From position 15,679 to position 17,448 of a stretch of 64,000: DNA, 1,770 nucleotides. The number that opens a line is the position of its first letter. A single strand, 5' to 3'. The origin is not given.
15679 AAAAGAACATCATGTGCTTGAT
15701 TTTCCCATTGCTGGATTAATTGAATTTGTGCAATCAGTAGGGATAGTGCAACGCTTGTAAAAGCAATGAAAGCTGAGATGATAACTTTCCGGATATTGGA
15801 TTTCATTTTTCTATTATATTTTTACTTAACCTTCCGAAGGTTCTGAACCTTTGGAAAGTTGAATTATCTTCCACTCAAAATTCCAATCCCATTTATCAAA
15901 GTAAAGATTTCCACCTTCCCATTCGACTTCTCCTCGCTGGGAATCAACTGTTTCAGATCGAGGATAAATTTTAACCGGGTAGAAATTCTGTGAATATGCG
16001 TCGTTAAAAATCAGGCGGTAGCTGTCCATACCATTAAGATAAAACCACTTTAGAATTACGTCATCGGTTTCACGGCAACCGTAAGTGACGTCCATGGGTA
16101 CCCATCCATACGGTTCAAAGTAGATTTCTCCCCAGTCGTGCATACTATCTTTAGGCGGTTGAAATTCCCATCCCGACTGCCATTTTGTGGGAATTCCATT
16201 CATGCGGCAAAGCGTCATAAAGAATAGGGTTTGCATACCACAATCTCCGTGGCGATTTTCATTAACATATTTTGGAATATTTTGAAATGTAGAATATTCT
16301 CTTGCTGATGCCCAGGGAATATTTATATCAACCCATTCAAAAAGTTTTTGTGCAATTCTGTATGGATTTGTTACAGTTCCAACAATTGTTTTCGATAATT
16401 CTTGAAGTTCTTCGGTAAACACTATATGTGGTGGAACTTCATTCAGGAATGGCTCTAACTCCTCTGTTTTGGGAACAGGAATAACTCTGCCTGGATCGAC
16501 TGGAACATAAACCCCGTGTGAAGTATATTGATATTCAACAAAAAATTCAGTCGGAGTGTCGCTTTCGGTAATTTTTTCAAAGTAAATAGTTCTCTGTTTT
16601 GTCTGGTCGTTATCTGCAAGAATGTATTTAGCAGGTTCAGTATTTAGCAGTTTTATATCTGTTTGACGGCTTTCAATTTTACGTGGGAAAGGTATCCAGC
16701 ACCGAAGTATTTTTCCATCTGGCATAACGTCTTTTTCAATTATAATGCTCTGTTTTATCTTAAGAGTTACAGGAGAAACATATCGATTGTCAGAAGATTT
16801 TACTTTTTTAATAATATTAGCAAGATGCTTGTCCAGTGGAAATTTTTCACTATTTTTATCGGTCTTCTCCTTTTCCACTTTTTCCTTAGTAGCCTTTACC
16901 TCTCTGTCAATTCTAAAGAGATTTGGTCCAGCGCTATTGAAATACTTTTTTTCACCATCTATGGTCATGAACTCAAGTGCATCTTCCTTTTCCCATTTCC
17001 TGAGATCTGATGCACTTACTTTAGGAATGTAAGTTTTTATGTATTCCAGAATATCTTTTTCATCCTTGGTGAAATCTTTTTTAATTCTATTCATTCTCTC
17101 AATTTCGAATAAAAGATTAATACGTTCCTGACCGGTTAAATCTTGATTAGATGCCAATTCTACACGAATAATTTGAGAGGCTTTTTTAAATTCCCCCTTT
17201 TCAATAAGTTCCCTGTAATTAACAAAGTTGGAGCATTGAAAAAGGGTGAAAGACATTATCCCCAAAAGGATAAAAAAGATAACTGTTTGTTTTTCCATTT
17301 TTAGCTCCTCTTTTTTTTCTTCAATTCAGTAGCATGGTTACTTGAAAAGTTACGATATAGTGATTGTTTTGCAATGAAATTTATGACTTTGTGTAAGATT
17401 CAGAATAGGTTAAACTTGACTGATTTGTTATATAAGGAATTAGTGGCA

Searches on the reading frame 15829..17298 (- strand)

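Call 23: search_protein_families(library=pfam, proteins=[window:15829-17298:-], max_evalue=0.0001)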
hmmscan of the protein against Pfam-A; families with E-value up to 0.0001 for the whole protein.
window:15829-17298:- (490 aa): 1 family
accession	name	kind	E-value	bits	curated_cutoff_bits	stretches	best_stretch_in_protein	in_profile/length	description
PF01841.26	Transglut_core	-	1.1e-18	68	23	1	300-403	2-107/108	Transglutaminase-like superfamily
